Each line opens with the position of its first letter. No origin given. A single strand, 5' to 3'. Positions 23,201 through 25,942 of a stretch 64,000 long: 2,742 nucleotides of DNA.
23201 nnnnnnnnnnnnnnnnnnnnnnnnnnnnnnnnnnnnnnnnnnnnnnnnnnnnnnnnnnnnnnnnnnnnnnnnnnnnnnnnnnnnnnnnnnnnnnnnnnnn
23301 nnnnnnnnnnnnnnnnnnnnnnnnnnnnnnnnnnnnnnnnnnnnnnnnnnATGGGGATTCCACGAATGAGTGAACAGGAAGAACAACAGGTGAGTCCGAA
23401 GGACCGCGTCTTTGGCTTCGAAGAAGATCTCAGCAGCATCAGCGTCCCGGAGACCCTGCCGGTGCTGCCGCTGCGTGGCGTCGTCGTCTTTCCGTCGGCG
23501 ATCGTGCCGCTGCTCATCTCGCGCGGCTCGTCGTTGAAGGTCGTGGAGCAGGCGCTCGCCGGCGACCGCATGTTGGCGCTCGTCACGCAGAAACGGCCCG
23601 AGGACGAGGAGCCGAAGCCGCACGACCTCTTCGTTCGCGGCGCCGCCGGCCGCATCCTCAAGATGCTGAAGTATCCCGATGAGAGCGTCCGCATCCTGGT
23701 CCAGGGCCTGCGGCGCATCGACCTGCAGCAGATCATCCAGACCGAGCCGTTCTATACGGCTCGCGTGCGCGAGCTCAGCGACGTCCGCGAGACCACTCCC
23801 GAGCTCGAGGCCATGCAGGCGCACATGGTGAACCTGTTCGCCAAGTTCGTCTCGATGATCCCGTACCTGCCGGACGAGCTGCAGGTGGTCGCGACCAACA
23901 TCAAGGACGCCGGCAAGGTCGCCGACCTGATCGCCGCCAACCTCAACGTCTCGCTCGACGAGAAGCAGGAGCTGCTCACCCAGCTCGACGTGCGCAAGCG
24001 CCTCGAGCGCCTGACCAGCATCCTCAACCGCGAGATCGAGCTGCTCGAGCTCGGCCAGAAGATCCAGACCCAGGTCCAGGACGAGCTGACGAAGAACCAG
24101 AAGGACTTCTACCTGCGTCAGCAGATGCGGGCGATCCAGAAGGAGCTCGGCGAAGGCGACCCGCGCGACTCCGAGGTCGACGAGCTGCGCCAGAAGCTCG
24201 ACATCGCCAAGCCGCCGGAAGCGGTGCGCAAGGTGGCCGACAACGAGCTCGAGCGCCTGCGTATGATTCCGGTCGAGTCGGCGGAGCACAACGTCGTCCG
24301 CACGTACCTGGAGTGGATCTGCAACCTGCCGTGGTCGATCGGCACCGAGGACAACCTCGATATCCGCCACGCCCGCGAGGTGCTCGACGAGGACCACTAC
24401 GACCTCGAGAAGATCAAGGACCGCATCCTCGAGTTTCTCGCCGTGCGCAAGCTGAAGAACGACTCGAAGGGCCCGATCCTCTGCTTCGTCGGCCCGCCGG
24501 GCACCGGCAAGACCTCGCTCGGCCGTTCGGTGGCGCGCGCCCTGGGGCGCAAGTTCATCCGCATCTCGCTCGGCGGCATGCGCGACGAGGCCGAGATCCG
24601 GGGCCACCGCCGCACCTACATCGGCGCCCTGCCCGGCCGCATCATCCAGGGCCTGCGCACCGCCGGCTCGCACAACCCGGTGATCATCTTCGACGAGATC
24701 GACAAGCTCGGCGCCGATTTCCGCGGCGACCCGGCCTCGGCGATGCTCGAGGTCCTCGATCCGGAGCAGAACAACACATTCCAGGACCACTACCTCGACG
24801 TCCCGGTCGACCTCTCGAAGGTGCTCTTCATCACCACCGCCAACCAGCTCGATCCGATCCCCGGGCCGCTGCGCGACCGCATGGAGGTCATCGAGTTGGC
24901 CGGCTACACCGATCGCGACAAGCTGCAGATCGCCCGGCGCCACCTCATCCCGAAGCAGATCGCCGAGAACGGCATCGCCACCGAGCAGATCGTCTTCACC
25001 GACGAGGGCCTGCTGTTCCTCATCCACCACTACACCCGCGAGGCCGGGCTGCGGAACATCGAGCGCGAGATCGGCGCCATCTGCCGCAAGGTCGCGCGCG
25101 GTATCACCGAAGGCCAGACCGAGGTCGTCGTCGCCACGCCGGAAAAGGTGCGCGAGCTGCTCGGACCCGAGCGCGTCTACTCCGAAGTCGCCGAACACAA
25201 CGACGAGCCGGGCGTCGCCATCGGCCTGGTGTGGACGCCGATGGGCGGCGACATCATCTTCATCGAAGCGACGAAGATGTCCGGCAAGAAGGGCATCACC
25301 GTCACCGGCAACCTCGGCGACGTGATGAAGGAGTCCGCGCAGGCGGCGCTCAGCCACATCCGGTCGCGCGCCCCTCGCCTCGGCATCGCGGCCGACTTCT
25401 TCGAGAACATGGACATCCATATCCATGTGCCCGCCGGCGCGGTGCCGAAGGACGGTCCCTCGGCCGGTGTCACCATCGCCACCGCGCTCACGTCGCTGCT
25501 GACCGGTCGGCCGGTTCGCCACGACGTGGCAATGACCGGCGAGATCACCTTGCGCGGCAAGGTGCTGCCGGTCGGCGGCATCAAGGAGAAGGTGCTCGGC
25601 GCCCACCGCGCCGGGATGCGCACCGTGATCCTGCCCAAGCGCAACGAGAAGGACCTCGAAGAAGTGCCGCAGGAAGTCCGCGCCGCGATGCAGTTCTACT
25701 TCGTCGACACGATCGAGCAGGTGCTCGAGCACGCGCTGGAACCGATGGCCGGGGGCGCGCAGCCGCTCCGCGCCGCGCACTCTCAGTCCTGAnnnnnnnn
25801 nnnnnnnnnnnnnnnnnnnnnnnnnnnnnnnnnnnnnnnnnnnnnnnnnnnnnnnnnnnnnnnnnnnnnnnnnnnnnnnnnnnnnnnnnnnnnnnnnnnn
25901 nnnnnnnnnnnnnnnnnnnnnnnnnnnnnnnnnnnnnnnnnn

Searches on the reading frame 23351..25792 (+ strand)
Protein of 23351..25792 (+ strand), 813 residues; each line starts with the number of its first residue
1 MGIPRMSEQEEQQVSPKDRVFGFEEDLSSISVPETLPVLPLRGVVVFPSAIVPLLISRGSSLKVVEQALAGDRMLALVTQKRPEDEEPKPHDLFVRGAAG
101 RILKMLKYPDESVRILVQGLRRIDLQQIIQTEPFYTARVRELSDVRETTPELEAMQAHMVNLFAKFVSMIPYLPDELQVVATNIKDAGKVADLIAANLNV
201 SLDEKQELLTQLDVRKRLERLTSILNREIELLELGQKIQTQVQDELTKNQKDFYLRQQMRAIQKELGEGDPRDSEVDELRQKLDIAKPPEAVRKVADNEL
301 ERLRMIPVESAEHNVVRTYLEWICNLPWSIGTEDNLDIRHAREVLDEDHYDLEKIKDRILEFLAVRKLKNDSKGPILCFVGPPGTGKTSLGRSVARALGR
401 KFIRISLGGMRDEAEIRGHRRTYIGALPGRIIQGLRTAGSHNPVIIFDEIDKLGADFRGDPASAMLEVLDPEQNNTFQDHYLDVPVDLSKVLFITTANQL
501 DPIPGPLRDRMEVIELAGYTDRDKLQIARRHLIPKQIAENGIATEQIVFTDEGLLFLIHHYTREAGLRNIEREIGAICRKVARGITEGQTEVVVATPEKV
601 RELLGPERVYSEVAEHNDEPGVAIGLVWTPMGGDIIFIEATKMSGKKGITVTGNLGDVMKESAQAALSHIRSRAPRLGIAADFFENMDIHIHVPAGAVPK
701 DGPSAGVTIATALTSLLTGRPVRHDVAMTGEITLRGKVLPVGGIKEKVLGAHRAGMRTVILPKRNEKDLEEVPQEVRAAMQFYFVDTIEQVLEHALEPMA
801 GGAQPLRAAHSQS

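Call 72: search_protein_families(library=pfam, proteins=[window:23351-25792:+], max_evalue=0.00001)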
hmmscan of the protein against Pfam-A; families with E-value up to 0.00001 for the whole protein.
window:23351-25792:+ (813 aa): 7 families
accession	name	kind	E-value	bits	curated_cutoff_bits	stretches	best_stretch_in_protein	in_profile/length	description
PF05362.19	Lon_C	-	4.4e-91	304.5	21.1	1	596-797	3-204/205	Lon protease (S16) C-terminal proteolytic domain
PF02190.22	LON_substr_bdg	-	1.8e-47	162.3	28.7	1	35-227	1-200/200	ATP-dependent protease La (LON) substrate-binding domain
PF00004.35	AAA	-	5.5e-26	92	21.2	1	377-515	1-127/131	ATPase family associated with various cellular activities (AAA)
PF22667.2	Lon_lid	-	1.4e-19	69.9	27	1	539-590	2-53/57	Lon protease AAA+ ATPase lid domain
PF13541.12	ChlI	-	1.1e-09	38.7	27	1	638-765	1-121/121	Subunit ChlI of Mg-chelatase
PF07728.20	AAA_5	-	6.1e-08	33.2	22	1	377-511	2-139/139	AAA domain (dynein-related subfamily)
PF13401.12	AAA_22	-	7.4e-06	26.7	27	0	374-466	5-101/130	AAA domain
